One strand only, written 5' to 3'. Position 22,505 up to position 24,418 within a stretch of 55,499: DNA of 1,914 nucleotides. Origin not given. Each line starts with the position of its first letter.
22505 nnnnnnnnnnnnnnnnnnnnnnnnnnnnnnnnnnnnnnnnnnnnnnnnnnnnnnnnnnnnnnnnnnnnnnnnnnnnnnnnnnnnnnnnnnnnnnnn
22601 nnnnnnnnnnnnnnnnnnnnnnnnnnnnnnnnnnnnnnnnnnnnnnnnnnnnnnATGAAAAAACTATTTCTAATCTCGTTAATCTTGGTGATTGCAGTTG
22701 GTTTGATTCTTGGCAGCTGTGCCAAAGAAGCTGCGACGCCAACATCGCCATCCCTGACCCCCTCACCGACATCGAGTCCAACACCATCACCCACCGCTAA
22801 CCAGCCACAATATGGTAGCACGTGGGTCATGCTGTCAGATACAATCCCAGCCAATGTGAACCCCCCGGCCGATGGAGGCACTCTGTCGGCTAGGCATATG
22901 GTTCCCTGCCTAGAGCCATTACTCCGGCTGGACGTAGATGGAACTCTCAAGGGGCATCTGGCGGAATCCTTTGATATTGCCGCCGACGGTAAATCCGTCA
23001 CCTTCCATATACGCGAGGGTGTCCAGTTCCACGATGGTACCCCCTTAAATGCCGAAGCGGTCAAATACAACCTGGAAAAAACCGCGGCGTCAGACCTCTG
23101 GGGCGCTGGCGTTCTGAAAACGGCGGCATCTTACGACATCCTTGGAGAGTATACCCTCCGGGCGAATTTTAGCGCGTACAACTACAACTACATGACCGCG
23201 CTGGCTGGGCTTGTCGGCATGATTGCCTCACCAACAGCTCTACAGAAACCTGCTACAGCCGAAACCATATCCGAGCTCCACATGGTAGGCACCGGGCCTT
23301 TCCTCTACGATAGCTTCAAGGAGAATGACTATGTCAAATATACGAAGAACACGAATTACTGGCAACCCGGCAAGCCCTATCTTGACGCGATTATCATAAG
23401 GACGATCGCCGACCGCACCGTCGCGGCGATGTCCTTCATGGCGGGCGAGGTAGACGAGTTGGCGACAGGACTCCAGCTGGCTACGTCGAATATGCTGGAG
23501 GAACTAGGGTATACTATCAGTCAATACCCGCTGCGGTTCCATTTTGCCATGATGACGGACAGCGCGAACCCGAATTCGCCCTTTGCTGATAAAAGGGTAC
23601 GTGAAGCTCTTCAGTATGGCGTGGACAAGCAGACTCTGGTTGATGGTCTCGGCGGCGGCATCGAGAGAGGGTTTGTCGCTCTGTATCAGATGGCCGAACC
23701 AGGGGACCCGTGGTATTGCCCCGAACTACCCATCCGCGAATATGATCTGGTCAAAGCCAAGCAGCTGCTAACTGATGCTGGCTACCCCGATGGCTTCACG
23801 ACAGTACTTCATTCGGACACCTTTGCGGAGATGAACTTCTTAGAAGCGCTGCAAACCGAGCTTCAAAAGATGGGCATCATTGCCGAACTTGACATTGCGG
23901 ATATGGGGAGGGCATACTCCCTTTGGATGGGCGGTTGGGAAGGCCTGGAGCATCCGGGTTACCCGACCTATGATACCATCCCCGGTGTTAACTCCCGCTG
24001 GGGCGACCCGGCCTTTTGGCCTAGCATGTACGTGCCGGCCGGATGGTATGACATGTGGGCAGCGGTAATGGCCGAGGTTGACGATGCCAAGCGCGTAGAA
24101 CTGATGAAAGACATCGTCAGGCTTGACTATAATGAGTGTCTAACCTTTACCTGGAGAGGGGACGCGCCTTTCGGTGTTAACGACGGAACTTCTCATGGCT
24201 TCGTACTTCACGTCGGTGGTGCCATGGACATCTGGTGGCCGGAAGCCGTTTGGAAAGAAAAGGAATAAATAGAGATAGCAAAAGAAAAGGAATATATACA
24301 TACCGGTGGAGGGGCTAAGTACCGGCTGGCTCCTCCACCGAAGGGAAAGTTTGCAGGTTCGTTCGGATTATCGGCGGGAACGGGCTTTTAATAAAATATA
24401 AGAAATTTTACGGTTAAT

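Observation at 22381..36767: Three promoters share an identical operator-N25-TTGAC architecture, defining a candidate island regulon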

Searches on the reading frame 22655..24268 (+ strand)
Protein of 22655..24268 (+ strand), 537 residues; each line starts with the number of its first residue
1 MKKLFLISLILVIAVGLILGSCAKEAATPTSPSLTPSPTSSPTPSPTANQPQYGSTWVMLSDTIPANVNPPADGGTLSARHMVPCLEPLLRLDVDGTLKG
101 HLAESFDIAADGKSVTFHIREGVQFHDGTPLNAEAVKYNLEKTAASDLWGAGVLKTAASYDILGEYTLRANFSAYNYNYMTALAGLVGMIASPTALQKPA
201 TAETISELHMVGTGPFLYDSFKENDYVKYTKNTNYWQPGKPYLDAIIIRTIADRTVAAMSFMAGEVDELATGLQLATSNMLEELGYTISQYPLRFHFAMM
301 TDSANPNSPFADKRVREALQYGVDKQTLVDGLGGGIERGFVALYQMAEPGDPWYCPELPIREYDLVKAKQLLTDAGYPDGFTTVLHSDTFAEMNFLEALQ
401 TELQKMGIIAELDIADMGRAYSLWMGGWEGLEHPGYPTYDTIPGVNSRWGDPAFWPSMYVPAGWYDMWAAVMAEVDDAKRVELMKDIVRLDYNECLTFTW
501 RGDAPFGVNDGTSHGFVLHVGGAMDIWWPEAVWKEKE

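Call 6: search_protein_families(library=pfam, proteins=[window:22655-24268:+])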
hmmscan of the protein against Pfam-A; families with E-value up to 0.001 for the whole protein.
window:22655-24268:+ (537 aa): 1 family
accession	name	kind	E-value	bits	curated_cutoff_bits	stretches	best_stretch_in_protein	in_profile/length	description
PF00496.27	SBP_bac_5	-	6.2e-65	220.1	32.4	1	98-429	2-347/368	Bacterial extracellular solute-binding proteins, family 5 Middle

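Call 23: find_homologous_proteins(query=window:22655-24268:+, max_evalue=1e-30)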
Query window:22655-24268:+ (537 aa): 623 proteins with E <= 1e-30 among 8000 candidates; the best 120 are listed.
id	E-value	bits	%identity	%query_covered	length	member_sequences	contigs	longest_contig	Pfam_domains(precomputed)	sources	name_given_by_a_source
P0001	0.0e+0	1252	100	100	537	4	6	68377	PF00496.28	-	-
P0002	6.8e-289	977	83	90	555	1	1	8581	PF00496.28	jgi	-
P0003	8.2e-278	941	82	89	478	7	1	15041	PF00496.28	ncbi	-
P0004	9.8e-276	934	83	88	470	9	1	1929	PF00496.28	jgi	jgi:ABC-type transport system substrate-binding protein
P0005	1.7e-274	930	71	100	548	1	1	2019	PF00496.28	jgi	-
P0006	1.8e-269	913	85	85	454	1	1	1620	PF00496.28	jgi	jgi:peptide/nickel transport system substrate-binding protein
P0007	8.6e-266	901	84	85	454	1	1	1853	PF00496.28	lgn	-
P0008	3.4e-259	879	78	89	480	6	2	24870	PF00496.28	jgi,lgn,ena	-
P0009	2.4e-258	876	81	85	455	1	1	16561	PF00496.28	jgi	jgi:ABC-type transport system substrate-binding protein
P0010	4.3e-253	859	76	89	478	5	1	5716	PF00496.28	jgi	jgi:peptide/nickel transport system substrate-binding protein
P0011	5.5e-252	855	75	89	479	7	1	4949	PF00496.28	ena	-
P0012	9.4e-246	835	76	86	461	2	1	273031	PF00496.28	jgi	-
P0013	6.9e-244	829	74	88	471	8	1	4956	PF00496.28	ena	-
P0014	1.2e-239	815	73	88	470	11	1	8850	PF00496.28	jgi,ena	-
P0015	4.8e-237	806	69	90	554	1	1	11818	PF00496.28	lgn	-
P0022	2.5e-216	738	64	90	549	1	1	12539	PF00496.28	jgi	jgi:ABC-type transport system substrate-binding protein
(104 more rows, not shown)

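Call 24: find_encoding_contigs(protein=P0012, flank=10000, max_places=1)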
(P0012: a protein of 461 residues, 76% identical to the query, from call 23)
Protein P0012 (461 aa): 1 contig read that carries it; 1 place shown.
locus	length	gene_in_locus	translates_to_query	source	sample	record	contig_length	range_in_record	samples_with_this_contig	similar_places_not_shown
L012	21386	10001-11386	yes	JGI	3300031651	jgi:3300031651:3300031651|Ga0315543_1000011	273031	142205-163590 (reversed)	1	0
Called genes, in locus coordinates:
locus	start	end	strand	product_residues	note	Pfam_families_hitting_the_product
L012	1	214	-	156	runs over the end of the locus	-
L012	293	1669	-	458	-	PF00202:Aminotran_3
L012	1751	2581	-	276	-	PF23441:SDR (weak), PF00106:adh_short, PF02737:3HCDH_N (weak), PF08659:KR, PF13561:adh_short_C2, PF08643:DUF1776 (weak)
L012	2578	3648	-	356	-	PF03480:DctP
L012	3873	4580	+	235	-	PF00072:Response_reg, PF00196:GerE, PF04545:Sigma70_r4 (weak)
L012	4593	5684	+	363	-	PF07730:HisKA_3 (weak), PF02518:HATPase_c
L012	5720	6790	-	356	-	PF03417:AAT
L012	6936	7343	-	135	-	PF01042:Ribonuc_L-PSP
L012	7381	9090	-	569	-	PF07969:Amidohydro_3, PF01979:Amidohydro_1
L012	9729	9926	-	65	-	-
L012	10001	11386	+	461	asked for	PF00496:SBP_bac_5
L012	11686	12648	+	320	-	PF19300:BPD_transp_1_N, PF00528:BPD_transp_1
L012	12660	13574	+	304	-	PF12911:OppC_N, PF00528:BPD_transp_1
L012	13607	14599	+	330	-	PF02463:SMC_N (weak), PF00005:ABC_tran, PF13304:AAA_21 (weak), PF08352:oligo_HPY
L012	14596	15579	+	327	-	PF00005:ABC_tran, PF08352:oligo_HPY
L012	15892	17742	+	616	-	PF02730:AFOR_N, PF01314:AFOR_C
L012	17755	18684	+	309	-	PF12641:Flavodoxin_3, PF12724:Flavodoxin_5, PF12838:Fer4_7 (faint), PF00037:Fer4 (weak), PF12837:Fer4_6 (faint), PF13484:Fer4_16 (faint)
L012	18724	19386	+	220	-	PF13577:SnoaL_4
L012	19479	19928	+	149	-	-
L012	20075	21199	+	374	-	PF07690:MFS_1, PF00083:Sugar_tr, PF07690:MFS_1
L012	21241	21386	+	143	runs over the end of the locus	-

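Call 25: find_encoding_contigs(protein=P0003, flank=10000, max_places=1)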
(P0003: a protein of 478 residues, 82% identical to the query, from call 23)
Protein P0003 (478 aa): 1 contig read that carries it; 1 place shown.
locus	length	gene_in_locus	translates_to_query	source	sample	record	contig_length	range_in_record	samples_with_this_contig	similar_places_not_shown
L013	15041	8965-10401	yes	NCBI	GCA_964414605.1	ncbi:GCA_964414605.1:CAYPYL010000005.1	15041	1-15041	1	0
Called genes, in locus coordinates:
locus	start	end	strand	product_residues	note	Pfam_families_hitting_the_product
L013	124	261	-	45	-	-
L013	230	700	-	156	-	-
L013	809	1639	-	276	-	PF00106:adh_short, PF08659:KR (weak), PF13561:adh_short_C2, PF08643:DUF1776 (weak)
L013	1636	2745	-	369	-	PF03480:DctP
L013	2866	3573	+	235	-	PF00072:Response_reg, PF00196:GerE, PF04545:Sigma70_r4 (weak)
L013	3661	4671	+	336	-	PF07730:HisKA_3 (weak), PF02518:HATPase_c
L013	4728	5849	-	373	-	PF03417:AAT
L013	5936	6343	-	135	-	PF01042:Ribonuc_L-PSP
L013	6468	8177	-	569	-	PF07969:Amidohydro_3, PF01979:Amidohydro_1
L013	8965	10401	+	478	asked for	PF00496:SBP_bac_5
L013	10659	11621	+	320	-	PF19300:BPD_transp_1_N, PF00528:BPD_transp_1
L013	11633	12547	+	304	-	PF12911:OppC_N, PF00528:BPD_transp_1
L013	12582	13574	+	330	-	PF02463:SMC_N (weak), PF00005:ABC_tran, PF13304:AAA_21 (weak), PF08352:oligo_HPY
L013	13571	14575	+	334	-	PF00005:ABC_tran, PF08352:oligo_HPY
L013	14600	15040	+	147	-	?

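Call 26: find_encoding_contigs(protein=P0008, flank=10000, max_places=1)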
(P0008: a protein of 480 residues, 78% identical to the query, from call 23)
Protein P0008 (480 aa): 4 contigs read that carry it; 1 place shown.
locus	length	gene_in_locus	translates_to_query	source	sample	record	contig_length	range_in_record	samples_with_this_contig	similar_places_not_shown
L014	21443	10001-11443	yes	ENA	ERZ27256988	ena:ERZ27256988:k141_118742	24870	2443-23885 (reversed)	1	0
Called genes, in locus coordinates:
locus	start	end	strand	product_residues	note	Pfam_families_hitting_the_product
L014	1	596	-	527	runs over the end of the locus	?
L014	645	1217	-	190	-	PF04879:Molybdop_Fe4S4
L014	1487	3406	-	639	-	PF01590:GAF, PF13185:GAF_2, PF13492:GAF_3, PF00989:PAS, PF13188:PAS_8, PF13426:PAS_9, PF07730:HisKA_3, PF02518:HATPase_c, +1 more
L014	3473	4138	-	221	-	PF00072:Response_reg, PF00196:GerE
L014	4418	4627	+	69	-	-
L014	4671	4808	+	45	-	-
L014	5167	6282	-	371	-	-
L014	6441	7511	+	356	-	PF02126:PTE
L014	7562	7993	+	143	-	-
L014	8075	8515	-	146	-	PF01047:MarR (faint), PF13404:HTH_AsnC-type, PF13412:HTH_24, PF08279:HTH_11 (weak), PF01037:AsnC_trans_reg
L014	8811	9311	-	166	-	PF08279:HTH_11 (weak), PF13404:HTH_AsnC-type, PF13412:HTH_24, PF01037:AsnC_trans_reg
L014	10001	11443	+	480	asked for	PF00496:SBP_bac_5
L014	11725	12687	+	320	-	PF19300:BPD_transp_1_N, PF00528:BPD_transp_1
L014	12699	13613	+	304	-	-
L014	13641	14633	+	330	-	PF02463:SMC_N (weak), PF00005:ABC_tran, PF08352:oligo_HPY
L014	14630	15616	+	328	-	PF00005:ABC_tran, PF08352:oligo_HPY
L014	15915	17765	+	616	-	PF02730:AFOR_N, PF01314:AFOR_C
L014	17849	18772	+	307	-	PF12641:Flavodoxin_3, PF12724:Flavodoxin_5, PF12838:Fer4_7 (faint), PF13187:Fer4_9 (faint), PF14697:Fer4_21 (faint), PF00037:Fer4 (weak), PF12837:Fer4_6 (faint), PF13484:Fer4_16 (faint)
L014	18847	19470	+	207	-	PF13577:SnoaL_4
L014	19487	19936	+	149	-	-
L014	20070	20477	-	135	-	PF01042:Ribonuc_L-PSP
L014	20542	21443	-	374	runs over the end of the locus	PF03417:AAT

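Call 33: find_encoding_contigs(protein=P0015, flank=10000, max_places=1)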
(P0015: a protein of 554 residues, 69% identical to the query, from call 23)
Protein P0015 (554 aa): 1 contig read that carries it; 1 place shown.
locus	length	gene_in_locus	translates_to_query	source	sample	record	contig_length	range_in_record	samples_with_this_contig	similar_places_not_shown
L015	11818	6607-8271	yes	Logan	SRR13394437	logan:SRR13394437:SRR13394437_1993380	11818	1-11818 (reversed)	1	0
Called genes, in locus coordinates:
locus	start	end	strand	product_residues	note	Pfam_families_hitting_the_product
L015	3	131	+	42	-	?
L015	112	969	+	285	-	-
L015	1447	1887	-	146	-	PF13404:HTH_AsnC-type, PF13412:HTH_24, PF08279:HTH_11 (weak), PF22482:AsnC_trans_reg_3 (faint), PF01037:AsnC_trans_reg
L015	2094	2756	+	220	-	PF13412:HTH_24 (faint), PF00392:GntR, PF07729:FCD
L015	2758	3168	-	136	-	PF01042:Ribonuc_L-PSP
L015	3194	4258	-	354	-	PF03417:AAT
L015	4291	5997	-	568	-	PF07969:Amidohydro_3, PF01979:Amidohydro_1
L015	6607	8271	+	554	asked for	PF00496:SBP_bac_5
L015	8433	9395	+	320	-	PF19300:BPD_transp_1_N, PF00528:BPD_transp_1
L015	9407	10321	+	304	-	PF12911:OppC_N, PF00528:BPD_transp_1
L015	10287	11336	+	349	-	PF00005:ABC_tran, PF13304:AAA_21 (faint), PF08352:oligo_HPY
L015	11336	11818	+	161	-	?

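Call 34: find_encoding_contigs(protein=P0022, flank=10000, max_places=1)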
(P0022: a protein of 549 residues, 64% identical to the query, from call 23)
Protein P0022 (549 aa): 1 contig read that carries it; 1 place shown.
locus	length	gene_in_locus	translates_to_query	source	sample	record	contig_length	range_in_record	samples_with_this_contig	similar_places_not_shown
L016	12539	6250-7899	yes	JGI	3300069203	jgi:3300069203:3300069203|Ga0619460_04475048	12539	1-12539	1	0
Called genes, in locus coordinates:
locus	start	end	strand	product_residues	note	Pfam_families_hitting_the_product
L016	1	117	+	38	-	?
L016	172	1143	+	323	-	PF12724:Flavodoxin_5 (weak), PF13746:Fer4_18 (weak), PF13187:Fer4_9 (faint), PF12838:Fer4_7 (faint), PF00037:Fer4 (faint), PF12837:Fer4_6 (faint), PF13484:Fer4_16 (faint)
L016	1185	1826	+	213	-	PF13577:SnoaL_4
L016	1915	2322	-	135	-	PF01042:Ribonuc_L-PSP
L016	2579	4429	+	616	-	PF02730:AFOR_N, PF01314:AFOR_C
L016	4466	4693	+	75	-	-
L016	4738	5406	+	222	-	PF04199:Cyclase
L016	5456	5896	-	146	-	PF13404:HTH_AsnC-type, PF13412:HTH_24, PF08279:HTH_11 (weak), PF01037:AsnC_trans_reg, PF22482:AsnC_trans_reg_3 (weak)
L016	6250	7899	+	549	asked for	PF00496:SBP_bac_5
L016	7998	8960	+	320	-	PF19300:BPD_transp_1_N, PF00528:BPD_transp_1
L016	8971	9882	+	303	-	PF12911:OppC_N, PF00528:BPD_transp_1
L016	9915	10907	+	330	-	PF02463:SMC_N (weak), PF00005:ABC_tran, PF08352:oligo_HPY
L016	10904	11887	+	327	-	PF00005:ABC_tran, PF13304:AAA_21 (faint), PF08352:oligo_HPY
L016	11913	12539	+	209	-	?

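Call 35: find_encoding_contigs(protein=P0009, flank=10000, max_places=1)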
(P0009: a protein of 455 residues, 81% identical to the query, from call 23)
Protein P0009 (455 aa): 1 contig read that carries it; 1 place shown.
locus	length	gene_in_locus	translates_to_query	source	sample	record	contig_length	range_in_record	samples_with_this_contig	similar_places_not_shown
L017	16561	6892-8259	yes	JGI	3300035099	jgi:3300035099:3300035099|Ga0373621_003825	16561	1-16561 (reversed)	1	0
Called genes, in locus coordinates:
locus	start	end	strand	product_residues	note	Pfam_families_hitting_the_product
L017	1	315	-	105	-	?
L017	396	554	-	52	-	-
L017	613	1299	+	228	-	PF00072:Response_reg, PF00196:GerE, PF08281:Sigma70_r4_2 (faint)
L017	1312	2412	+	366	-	PF07730:HisKA_3, PF02518:HATPase_c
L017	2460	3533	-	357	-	PF03417:AAT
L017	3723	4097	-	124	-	PF01042:Ribonuc_L-PSP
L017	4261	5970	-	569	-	PF07969:Amidohydro_3, PF01979:Amidohydro_1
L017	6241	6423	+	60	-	-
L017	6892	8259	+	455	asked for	PF00496:SBP_bac_5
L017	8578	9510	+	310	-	PF19300:BPD_transp_1_N, PF00528:BPD_transp_1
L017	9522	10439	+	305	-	PF12911:OppC_N, PF00528:BPD_transp_1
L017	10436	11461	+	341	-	PF02463:SMC_N (weak), PF00005:ABC_tran, PF13304:AAA_21 (weak), PF08352:oligo_HPY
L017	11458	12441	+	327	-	PF00005:ABC_tran, PF13304:AAA_21 (faint), PF08352:oligo_HPY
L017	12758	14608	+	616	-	PF02730:AFOR_N, PF01314:AFOR_C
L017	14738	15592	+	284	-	PF12838:Fer4_7 (faint), PF00037:Fer4 (weak), PF12837:Fer4_6 (faint), PF13484:Fer4_16 (faint)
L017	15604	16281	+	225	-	PF13577:SnoaL_4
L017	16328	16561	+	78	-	?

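Call 62: search_protein_families(library=ncbifam, proteins=[window:22655-24268:+], max_evalue=0.00001)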
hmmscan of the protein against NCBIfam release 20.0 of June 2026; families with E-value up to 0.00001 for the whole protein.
window:22655-24268:+ (537 aa): 10 families
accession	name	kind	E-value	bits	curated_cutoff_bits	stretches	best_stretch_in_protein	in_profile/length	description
TIGR02294.1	nickel_nikA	equivalog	1.9e-44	152.1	393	1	68-379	19-329/501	nickel ABC transporter substrate-binding protein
NF011942.0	PRK15413.1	equivalog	3.5e-44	151.3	594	1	84-419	57-387/512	glutathione ABC transporter substrate-binding protein GsiB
NF047575.1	opine_bind_CntA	exception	1.1e-34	119.9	800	1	67-378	49-361/535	staphylopine-dependent metal ABC transporter substrate-binding lipoprotein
NF045468.1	Opp5A_nikA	equivalog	1.4e-27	96.3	600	1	86-379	45-320/488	nickel ABC transporter substrate-binding protein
NF045467.1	Opp4A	equivalog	1.3e-25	89.7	650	1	87-379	68-382/556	oligopeptide ABC transporter substrate-binding protein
TIGR04028.1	SBP_KPN_01854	hypoth_equivalog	7.9e-18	64.3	468.5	1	98-388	44-342/509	TIGR04028 family ABC transporter substrate-binding protein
NF043070.1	DppA_dipep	equivalog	6.1e-17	61.4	1005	1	55-387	29-378/535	dipeptide ABC transporter periplasmic-binding protein DppA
NF011689.0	PRK15109.1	equivalog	2.5e-12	46.2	560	1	194-377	197-373/547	ABC transporter substrate-binding protein SapA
NF011684.0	PRK15104.1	equivalog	2.9e-11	42.8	947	1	86-377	70-379/543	oligopeptide ABC transporter substrate-binding protein OppA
NF007287.0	PRK09755.1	equivalog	7.8e-10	38.2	1098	1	65-138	43-116/535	ABC transporter substrate-binding protein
